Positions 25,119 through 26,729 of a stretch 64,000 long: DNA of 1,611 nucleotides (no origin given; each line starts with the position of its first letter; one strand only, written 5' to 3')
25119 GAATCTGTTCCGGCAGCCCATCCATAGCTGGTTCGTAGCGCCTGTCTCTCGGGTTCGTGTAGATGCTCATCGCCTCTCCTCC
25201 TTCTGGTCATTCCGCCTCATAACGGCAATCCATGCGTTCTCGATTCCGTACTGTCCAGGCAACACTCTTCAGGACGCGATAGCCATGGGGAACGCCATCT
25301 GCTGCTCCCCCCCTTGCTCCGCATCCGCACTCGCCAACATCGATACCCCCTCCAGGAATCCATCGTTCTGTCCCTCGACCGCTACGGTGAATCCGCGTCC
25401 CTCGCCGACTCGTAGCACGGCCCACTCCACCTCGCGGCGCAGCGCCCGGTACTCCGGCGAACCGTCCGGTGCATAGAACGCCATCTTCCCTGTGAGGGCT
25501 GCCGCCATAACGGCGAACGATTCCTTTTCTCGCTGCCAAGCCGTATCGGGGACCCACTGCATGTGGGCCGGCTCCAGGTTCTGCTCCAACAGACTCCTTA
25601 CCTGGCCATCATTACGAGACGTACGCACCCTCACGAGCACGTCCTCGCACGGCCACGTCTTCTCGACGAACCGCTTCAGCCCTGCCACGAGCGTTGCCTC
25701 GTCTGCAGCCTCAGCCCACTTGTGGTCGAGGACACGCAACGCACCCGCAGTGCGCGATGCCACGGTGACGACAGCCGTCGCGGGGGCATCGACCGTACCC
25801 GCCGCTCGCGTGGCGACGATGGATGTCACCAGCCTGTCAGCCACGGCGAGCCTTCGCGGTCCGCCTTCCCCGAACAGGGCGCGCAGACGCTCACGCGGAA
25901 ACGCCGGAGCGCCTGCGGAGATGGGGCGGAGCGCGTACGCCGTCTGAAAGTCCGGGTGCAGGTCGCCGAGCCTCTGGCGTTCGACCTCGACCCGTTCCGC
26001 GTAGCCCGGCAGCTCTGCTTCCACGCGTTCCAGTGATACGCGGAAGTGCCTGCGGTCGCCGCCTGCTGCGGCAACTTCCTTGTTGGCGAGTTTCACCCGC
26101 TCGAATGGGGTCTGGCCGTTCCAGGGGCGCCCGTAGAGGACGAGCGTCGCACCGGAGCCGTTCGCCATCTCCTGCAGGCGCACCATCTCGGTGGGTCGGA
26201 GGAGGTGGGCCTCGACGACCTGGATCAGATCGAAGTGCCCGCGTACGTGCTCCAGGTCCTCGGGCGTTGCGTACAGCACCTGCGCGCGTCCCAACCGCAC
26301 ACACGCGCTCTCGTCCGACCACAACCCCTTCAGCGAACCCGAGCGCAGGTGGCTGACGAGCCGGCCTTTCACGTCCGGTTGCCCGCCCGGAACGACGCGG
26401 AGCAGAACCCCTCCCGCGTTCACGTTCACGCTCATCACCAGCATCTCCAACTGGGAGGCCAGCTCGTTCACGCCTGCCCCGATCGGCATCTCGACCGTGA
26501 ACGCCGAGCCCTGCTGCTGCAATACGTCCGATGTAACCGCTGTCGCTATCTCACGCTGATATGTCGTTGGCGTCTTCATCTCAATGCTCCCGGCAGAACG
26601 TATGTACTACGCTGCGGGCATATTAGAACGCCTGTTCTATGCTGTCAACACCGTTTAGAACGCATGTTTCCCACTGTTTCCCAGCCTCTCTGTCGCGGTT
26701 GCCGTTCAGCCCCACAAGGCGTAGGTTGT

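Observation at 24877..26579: Tightly repressed module: terminase-large-subunit-like protein with degenerate active sites plus a Cys-cluster HTH protein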

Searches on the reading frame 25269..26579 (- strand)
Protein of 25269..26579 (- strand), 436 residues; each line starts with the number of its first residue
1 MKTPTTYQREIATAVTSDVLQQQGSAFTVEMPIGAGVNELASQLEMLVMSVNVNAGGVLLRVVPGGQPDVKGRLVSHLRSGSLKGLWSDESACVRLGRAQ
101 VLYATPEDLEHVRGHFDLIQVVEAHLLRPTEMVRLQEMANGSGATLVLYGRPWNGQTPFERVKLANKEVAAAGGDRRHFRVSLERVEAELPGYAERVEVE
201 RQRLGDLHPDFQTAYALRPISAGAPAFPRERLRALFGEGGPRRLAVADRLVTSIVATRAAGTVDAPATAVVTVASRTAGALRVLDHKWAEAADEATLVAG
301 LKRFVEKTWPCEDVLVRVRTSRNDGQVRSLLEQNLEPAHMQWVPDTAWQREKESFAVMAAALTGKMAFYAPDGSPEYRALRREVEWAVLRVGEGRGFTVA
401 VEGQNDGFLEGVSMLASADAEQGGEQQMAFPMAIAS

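Call 3: search_protein_families(library=pfam, proteins=[window:25269-26579:-], max_evalue=1)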
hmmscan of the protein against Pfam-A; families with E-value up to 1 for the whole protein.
window:25269-26579:- (436 aa): 0 families

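Call 4: search_protein_families(library=phrogs, proteins=[window:25269-26579:-], max_evalue=1)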
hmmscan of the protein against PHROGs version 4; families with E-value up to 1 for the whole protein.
window:25269-26579:- (436 aa): 0 families

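Call 5: search_solved_structures(query=window:25269-26579:-, max_evalue=10)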
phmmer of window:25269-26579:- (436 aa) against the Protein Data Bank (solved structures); distinct sequences matched with E-value up to 10: 3.
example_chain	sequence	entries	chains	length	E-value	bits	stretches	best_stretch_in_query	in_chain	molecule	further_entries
2nba_A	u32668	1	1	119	0.53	12.6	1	367-423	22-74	Prepilin-type cleavage/methylation N-terminal domain protein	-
8h5u_B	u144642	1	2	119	1.5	11.1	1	119-195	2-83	Nanobody Nb-021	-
4l9o_A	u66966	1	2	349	1.6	11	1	302-373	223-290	Sec16,Protein transport protein SEC13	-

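Call 6: find_homologous_proteins(query=window:25269-26579:-, max_evalue=0.001)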
Query window:25269-26579:- (436 aa): 45 proteins with E <= 0.001 among 8000 candidates.
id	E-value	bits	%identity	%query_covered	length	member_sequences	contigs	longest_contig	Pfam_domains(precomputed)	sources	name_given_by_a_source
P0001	9.1e-284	959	100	100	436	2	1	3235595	-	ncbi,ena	-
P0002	3.2e-237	806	83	100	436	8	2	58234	-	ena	-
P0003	7.5e-235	798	82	100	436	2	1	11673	-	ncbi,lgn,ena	-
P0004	3.3e-234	796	83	100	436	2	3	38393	-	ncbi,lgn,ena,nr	ncbi:MAG: hypothetical protein F4185_03240 [Chloroflexi bacterium]|nr:hypothetical protein [Chlorofl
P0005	5.0e-233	792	81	100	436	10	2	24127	-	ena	-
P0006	8.5e-233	791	82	100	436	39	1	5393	-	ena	-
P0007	3.6e-232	789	82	100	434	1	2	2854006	-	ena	-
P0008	3.4e-229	779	82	100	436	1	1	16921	-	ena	-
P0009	1.2e-228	777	81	100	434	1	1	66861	-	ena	-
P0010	1.4e-223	761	81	100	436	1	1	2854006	-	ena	-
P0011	4.2e-223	759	78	100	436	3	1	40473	-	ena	-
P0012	3.8e-220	749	77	100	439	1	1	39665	-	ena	-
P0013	1.3e-219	748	77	100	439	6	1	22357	-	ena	-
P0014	2.2e-219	747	79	100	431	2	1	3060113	-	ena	-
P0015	9.5e-212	722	75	100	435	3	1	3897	-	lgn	-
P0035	1.3e-138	481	56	100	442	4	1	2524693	-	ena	-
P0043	2.3e-67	246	36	96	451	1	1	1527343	-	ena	-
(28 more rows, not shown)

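Call 7: search_protein_families(library=ncbifam, proteins=[window:25269-26579:-], max_evalue=1)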
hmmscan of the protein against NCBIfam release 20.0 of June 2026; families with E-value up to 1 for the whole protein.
window:25269-26579:- (436 aa): 0 families

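Call 8: search_protein_families(library=padloc, proteins=[window:25269-26579:-], max_evalue=1)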
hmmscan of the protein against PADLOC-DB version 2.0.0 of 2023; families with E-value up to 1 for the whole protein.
window:25269-26579:- (436 aa): 0 families

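Call 17: find_encoding_contigs(protein=P0043, flank=8000, max_places=3)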
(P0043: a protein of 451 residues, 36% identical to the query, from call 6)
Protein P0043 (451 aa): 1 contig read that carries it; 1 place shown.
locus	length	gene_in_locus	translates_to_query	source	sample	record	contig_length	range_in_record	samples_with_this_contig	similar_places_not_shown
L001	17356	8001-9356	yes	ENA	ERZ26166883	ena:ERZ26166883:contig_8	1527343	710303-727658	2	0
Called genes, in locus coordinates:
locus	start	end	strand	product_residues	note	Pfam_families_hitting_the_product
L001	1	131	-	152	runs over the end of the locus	-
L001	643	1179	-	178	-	-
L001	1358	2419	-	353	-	PF01555:N6_N4_Mtase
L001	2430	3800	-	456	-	PF04471:Mrr_cat (weak)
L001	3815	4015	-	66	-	PF12651:RHH_3 (faint), PF01402:RHH_1 (weak)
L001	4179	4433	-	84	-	-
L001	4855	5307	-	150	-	PF12802:MarR_2, PF01047:MarR (weak)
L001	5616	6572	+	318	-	PF00296:Bac_luciferase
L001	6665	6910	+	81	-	PF01037:AsnC_trans_reg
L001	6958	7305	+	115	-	PF11969:DcpS_C, PF01230:HIT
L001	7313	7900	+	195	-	PF01966:HD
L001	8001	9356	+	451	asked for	-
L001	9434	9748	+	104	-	PF13384:HTH_23 (faint)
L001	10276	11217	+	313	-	PF03462:PCRF, PF00472:RF-1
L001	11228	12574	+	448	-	PF13485:Peptidase_MA_2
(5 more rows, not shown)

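Call 18: find_encoding_contigs(protein=P0035, flank=8000, max_places=3)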
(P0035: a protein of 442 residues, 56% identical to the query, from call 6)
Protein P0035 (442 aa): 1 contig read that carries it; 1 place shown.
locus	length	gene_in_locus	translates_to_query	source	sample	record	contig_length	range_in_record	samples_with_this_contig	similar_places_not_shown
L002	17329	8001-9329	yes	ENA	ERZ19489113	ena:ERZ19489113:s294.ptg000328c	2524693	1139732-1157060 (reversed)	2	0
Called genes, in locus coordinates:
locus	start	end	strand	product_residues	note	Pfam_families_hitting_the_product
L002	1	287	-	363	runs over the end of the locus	PF02746:MR_MLE_N, PF13378:MR_MLE_C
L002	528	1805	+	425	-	-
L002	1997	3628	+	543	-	PF01970:TctA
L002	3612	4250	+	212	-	-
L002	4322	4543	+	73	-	-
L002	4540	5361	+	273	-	PF00106:adh_short, PF08659:KR, PF13561:adh_short_C2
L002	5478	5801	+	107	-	PF00829:Ribosomal_L21p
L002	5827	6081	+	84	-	PF01016:Ribosomal_L27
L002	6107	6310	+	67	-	PF01197:Ribosomal_L31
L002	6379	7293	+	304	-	PF07136:DUF1385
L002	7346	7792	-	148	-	PF10604:Polyketide_cyc2, PF06240:COXG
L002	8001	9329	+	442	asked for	-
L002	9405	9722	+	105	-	PF13384:HTH_23 (weak)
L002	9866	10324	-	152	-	PF04075:F420H2_quin_red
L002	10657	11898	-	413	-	PF00994:MoCF_biosynth, PF18146:CinA_KH, PF02464:CinA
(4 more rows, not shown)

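Call 21: predict_structure(alignment_id=A1)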
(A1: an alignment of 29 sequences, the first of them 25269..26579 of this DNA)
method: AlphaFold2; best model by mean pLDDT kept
length: 436 residues; sequences in the alignment: 29
mean_pLDDT: 81.2   pTM: 0.70
mean pLDDT of the five models: 81.2, 77.0, 76.1, 74.8, 72.2
residues with pLDDT >= 90: 141; 70-90: 214; 50-70: 62; < 50: 19
segments of 3 or more residues with pLDDT < 50: 212-219, 426-436
pLDDT, mean of each block of 10 residues (from residue 1): 84 94 93 78 87 87 70 78 74 84 89 91 86 94 93 74 91 91 83 75 59 43 73 76 67 88 79 84 91 91 91 89 73 84 87 82 83 90 89 73 90 90 52 34
secondary structure, 60 per line:
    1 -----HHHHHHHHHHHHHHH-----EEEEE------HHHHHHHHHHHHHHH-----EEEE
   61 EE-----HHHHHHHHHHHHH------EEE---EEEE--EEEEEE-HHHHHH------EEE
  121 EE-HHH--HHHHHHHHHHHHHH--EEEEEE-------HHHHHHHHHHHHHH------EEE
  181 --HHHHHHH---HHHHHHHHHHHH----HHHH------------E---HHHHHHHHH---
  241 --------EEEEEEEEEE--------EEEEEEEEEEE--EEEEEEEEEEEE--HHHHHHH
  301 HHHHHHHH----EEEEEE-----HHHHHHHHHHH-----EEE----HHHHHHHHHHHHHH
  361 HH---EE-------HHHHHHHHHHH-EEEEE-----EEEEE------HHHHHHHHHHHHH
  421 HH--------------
elements in order: H6-20 E26-30 H37-51 E57-62 H68-80 E87-89 E93-96 E99-104 H106-111 E118-122 H129-142 E145-150 H158-171 E178-180 H183-189 H193-204 H209-212 H229-237 E249-258 E267-277 E280-291 H294-308 E313-318 H324-334 E340-342 H347-362 H375-385 E387-391 E397-401 H408-422
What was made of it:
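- On Phage large terminase (TerL): AF2 model pLDDT 81 (call 21).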

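Call 24: fold_search(model_id=the predicted structure, library=pdb)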
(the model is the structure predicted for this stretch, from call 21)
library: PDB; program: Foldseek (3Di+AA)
matches with E <= 10: 1514; with E <= 0.001: 47
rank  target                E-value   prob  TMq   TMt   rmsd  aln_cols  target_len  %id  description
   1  4iei                  4.8e-14  1.00  0.35  0.34  17.2       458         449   12  Crystal Structure of the large terminase subunit gp2 of bacterial virus Sf6 complexed with ADP (released 2013-05-01)
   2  4iee                  2.6e-13  1.00  0.36  0.35  17.2       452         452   12  Crystal Structure of the large terminase subunit gp2 of bacterial virus Sf6 complexed with ATP-r-S (released 2013-05-01)
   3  5oe8_B                5.2e-13  1.00  0.63  0.67   5.5       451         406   12  Structure of large terminase from the thermophilic bacteriophage D6E (Crystal form 2) (released 2017-10-11)
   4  4idh                  6.2e-13  1.00  0.35  0.34  17.4       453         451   11  Crystal Structure of the large terminase subunit gp2 of bacterial virus Sf6 (released 2013-05-01)
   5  4ife                  9.3e-13  1.00  0.37  0.37  17.3       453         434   11  Crystal Structure of the large terminase subunit gp2 of bacterial virus Sf6 complexed with ATP (released 2013-05-01)
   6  5oe9_B                2.0e-12  1.00  0.61  0.65   6.0       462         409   12  Structure of large terminase from the thermophilic bacteriophage D6E in complex with sulfate (Crystal form 2) (released 2017-10-11)
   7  5oe9_C                4.2e-12  1.00  0.66  0.69   5.1       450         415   12  Structure of large terminase from the thermophilic bacteriophage D6E in complex with sulfate (Crystal form 2) (released 2017-10-11)
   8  5oea_A                5.6e-12  1.00  0.61  0.65   5.7       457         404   12  Structure of large terminase from the thermophilic bacteriophage D6E in complex with ATP-gamma-S (Crystal form 3) (released 2017-10-11)
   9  5oeb_C                6.7e-12  1.00  0.62  0.66   5.7       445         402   11  Structure of large terminase from the thermophilic bacteriophage D6E in complex with ADP (Crystal form 3) (released 2017-10-11)
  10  5oee_B                6.7e-12  1.00  0.61  0.65   5.7       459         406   12  Structure of large terminase from the thermophilic bacteriophage D6E (Crystal form 3) (released 2017-10-11)
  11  5oe8_C                8.5e-12  1.00  0.65  0.69   5.3       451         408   11  Structure of large terminase from the thermophilic bacteriophage D6E (Crystal form 2) (released 2017-10-11)
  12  5oee_A                1.1e-11  1.00  0.63  0.67   5.6       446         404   12  Structure of large terminase from the thermophilic bacteriophage D6E (Crystal form 3) (released 2017-10-11)
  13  5oe9_A                1.4e-11  1.00  0.62  0.66   5.8       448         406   12  Structure of large terminase from the thermophilic bacteriophage D6E in complex with sulfate (Crystal form 2) (released 2017-10-11)
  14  6z6d                  1.7e-11  1.00  0.38  0.35  13.0       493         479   11  Crystal structure of the HK97 bacteriophage large terminase (released 2021-06-09)
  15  5oee_C                2.0e-11  1.00  0.61  0.66   5.9       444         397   12  Structure of large terminase from the thermophilic bacteriophage D6E (Crystal form 3) (released 2017-10-11)
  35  4znl_B                4.5e-05  1.00  0.39  0.62   4.5       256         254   14  Thermus Phage P74-26 Large Terminase ATPase domain bound to ADP Beryllium Fluoride (released 2015-07-08)
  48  7ks4                  1.1e-03  1.00  0.37  0.60   5.0       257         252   15  Thermus Phage P74-26 Large Terminase ATPase domain with partially bound ADP (released 2021-05-05)
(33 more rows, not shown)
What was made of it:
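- On Phage large terminase (TerL): Foldseek PDB top 28 hits are all TerLs, with TM 0.63-0.69 to D6E (call 24).
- The TerL fold combines a DNA translocase domain with an RNase H/RuvC-like DNA-binding domain (call 24).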

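Call 25: search_protein_representatives(alignment_id=A1)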
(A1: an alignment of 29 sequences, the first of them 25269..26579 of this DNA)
Query: 29 sequences, 439 profile positions. Proteins with E-value up to 0.001 (for the whole library): 818; up to 1e-10: 394; up to 1e-30: 82. The best 150 are listed.
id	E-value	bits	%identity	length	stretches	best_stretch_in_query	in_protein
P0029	1.7e-220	748.9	-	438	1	1-439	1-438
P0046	1.0e-178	611.2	-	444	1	1-439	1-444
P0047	1.8e-155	534.6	-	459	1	1-439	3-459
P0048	3.7e-141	487.4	-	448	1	1-439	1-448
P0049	1.7e-131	455.6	-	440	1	1-439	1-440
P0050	3.1e-131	454.7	-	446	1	1-439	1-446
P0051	2.5e-121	422.0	-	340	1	1-335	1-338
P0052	8.5e-111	387.4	-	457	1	6-439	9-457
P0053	1.7e-107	376.5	-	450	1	1-425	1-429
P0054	4.1e-107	375.2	-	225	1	1-214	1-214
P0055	1.1e-94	334.2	-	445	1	1-421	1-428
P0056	1.4e-92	327.3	-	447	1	1-421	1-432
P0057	7.3e-81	288.7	-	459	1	3-439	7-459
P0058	3.3e-76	273.4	-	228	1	1-218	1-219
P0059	3.7e-66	240.2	-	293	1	1-248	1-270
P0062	1.4e-55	205.4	-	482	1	5-419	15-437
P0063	7.2e-54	199.7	-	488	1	6-408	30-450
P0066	1.9e-49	185.2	-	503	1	4-420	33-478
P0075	9.4e-45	169.7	-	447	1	6-420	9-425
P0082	1.5e-40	155.8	-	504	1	6-425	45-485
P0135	4.8e-29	117.9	-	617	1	6-393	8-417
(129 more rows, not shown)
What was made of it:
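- Homology chain: the profile search finds 818 relatives (call 25).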

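Call 26: search_protein_families(library=pfam, proteins=[P0047, P0052, P0055, P0057, P0062, P0063, P0066, P0075, P0082, P0135], max_evalue=0.01)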
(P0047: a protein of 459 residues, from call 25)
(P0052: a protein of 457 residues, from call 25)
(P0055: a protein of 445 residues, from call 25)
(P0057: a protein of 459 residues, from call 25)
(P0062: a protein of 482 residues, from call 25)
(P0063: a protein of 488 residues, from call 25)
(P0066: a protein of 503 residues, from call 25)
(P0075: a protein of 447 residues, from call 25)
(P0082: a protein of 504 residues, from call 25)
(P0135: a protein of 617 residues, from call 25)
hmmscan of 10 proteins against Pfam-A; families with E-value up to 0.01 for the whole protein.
P0047 (459 aa): 0 families

P0052 (457 aa): 0 families

P0055 (445 aa): 0 families

P0057 (459 aa): 0 families

P0062 (482 aa): 1 family
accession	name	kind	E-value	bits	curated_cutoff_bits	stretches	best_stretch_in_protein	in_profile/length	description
PF17289.8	Terminase_6C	-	1.1e-08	35.6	22.6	1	276-438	8-153/155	Terminase RNaseH-like domain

P0063 (488 aa): 0 families

P0066 (503 aa): 0 families

P0075 (447 aa): 1 family
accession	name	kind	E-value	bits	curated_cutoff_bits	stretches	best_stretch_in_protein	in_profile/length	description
PF17289.8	Terminase_6C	-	2.4e-07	31.3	22.6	1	264-423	2-151/155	Terminase RNaseH-like domain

P0082 (504 aa): 0 families

P0135 (617 aa): 1 family
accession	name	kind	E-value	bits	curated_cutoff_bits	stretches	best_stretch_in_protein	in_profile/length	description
PF17289.8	Terminase_6C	-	2.8e-07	31.1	22.6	1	310-417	25-130/155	Terminase RNaseH-like domain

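Call 29: find_related_loci(query=A1, collection=genome_contigs, flank=6000)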
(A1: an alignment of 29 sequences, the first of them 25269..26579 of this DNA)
Query A1 (436 aa) in genome_contigs; peptide patterns used: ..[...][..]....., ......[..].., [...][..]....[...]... (x = any residue, [..] = any of these).
97 stretches matched a pattern; 39 encode a relative of the query (tblastn E <= 1e-3); 37 distinct loci.
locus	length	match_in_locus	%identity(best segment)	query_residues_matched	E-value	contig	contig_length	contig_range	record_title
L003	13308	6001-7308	83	1-436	0e+0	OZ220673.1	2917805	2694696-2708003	MAG: Dehalococcoidia bacterium isolate 74ad39ee-730f-4e91-a86b-9a5c45ef094d genome assembly, chromosome: 1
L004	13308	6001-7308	83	1-436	0e+0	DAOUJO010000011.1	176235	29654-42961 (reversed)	MAG TPA_asm: Dehalococcoidia bacterium isolate S34_268 k113_1305599, whole genome shotgun sequence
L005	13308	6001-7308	83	1-436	0e+0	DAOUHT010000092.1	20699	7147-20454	MAG TPA_asm: Dehalococcoidia bacterium isolate S18_111 37021, whole genome shotgun sequence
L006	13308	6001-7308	82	1-436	0e+0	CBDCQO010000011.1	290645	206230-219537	MAG: Dehalococcoidia bacterium isolate 69a24162-ed58-4481-bed2-2caa30729e5d genome assembly, contig: contig_11, whole ge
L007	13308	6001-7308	83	1-436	0e+0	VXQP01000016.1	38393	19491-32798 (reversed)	MAG: Chloroflexi bacterium isolate SB0664_bin_11 NODE_791_length_38393_cov_24.631488, whole genome shotgun sequence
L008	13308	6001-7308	82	1-436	0e+0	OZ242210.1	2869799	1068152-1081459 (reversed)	MAG: Dehalococcoidia bacterium isolate 2dcd4ef8-4200-4d3b-942c-b6f2e12e8c0d genome assembly, chromosome: 1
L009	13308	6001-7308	83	1-436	0e+0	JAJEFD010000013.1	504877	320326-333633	MAG: Dehalococcoidia bacterium isolate p16x34bins.71 k141_791989, whole genome shotgun sequence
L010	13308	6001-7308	81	1-436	0e+0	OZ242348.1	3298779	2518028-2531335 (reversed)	MAG: Dehalococcoidia bacterium isolate 357cf40b-4ce6-42dd-ae1b-d69ff5967523 genome assembly, chromosome: 1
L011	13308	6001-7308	81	1-436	0e+0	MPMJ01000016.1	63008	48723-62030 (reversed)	MAG: SAR202 cluster bacterium bin16 NODE_831_length_63008_cov_13.4798_ID_1661, whole genome shotgun sequence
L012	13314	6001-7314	73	1-436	0e+0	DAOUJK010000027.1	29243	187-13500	MAG TPA_asm: Dehalococcoidia bacterium isolate S32_261 k113_1938075, whole genome shotgun sequence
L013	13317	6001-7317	74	1-436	0e+0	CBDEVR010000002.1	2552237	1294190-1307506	MAG: Dehalococcoidia bacterium isolate 58e95461-d50d-4896-8677-afe07c5a1cd5 genome assembly, contig: contig_2, whole gen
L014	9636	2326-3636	70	1-436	0e+0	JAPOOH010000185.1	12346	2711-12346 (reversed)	MAG: Chloroflexota bacterium isolate APA_bin_2 c_000000257748, whole genome shotgun sequence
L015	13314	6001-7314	69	1-436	0e+0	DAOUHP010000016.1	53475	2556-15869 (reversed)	MAG TPA_asm: Dehalococcoidia bacterium isolate S16_96 k189_35374, whole genome shotgun sequence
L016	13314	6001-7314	70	1-436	0e+0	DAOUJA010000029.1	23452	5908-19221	MAG TPA_asm: Dehalococcoidia bacterium isolate S32_235 k113_1938296, whole genome shotgun sequence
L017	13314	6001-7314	68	1-436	0e+0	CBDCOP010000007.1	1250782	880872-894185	MAG: Dehalococcoidia bacterium isolate 0cbdef8c-498a-4e31-a88f-bb18f8401b77 genome assembly, contig: contig_7, whole gen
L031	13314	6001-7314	32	7-418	1e-48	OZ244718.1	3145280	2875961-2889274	MAG: Dehalococcoidia bacterium isolate 64a180b2-7017-4824-b5be-e5f766f304e8 genome assembly, chromosome: 1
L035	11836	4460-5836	28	7-420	5e-35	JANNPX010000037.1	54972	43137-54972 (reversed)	MAG: Chloroflexota bacterium isolate SOY_31_metabat_89 SOY_31_k141_3072947, whole genome shotgun sequence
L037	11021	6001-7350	26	7-387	3e-21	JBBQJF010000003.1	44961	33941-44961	MAG: Dehalococcoidia bacterium isolate Co_metawrap_750 Cmw_750_k141_46086_length_44961_cov_12.0509, whole genome shotgun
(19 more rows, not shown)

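Call 39: search_protein_families(library=phrogs, proteins=[L031:1718-4006:+, L031:4007-4279:+, L031:4337-4741:+, L031:4873-5196:+, L031:5953-7359:+, L031:7395-7682:+, L031:7692-9011:+, L031:9282-9701:+, L031:10195-10788:+, L031:11192-12535:-], max_evalue=0.001)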
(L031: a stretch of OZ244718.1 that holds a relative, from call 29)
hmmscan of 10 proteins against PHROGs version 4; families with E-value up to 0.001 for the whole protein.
L031:1718-4006:+ (762 aa): 5 families
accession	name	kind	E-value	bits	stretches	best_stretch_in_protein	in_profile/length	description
phrog_990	-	other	3.9e-30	106.3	1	54-193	155-276/374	metal-dependent phosphohydrolase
phrog_15275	-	unknown function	6e-15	56.5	1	57-210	33-176/223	-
phrog_32047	-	other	1.1e-10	42.3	1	53-141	26-116/301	phosphohydrolase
phrog_30929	-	unknown function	4.2e-08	33.5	1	58-170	242-351/413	-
phrog_4773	-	unknown function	2.8e-05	24.4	1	258-367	57-173/353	-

L031:4007-4279:+ (90 aa): 0 families

L031:4337-4741:+ (134 aa): 0 families

L031:4873-5196:+ (107 aa): 0 families

L031:5953-7359:+ (468 aa): 3 families
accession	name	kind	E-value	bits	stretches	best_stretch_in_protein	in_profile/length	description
phrog_38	-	head and packaging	8.4e-08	32.3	1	146-454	428-702/760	terminase large subunit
phrog_5909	-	head and packaging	7.2e-06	26.3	1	313-404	132-220/285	terminase large subunit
phrog_5713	-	head and packaging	9e-05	23.4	1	337-402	13-75/143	terminase large subunit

L031:7395-7682:+ (95 aa): 1 family
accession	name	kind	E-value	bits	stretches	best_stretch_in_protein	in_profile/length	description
phrog_836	-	transcription regulation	4.6e-06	27.8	1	47-92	78-122/133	late transcriptional activator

L031:7692-9011:+ (439 aa): 6 families
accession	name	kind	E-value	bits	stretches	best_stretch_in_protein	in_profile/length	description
phrog_64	-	head and packaging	1.2e-32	114.1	1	8-436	80-497/547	portal protein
phrog_156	-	head and packaging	1.4e-13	51.2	1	19-261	31-344/681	portal protein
phrog_104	-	head and packaging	3e-09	37.1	1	16-354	53-389/550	portal protein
phrog_332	-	connector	2.6e-08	33.7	1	39-284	55-335/560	head-tail adaptor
phrog_533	-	head and packaging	4.2e-05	23.2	0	14-133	28-147/495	portal protein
phrog_1216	-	head and packaging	0.00019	21.1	0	194-234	322-364/714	portal protein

L031:9282-9701:+ (139 aa): 0 families

L031:10195-10788:+ (197 aa): 0 families

L031:11192-12535:- (447 aa): 1 family
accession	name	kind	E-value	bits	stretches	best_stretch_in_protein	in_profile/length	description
phrog_2034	-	unknown function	4.8e-27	95.6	2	34-310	15-269/406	-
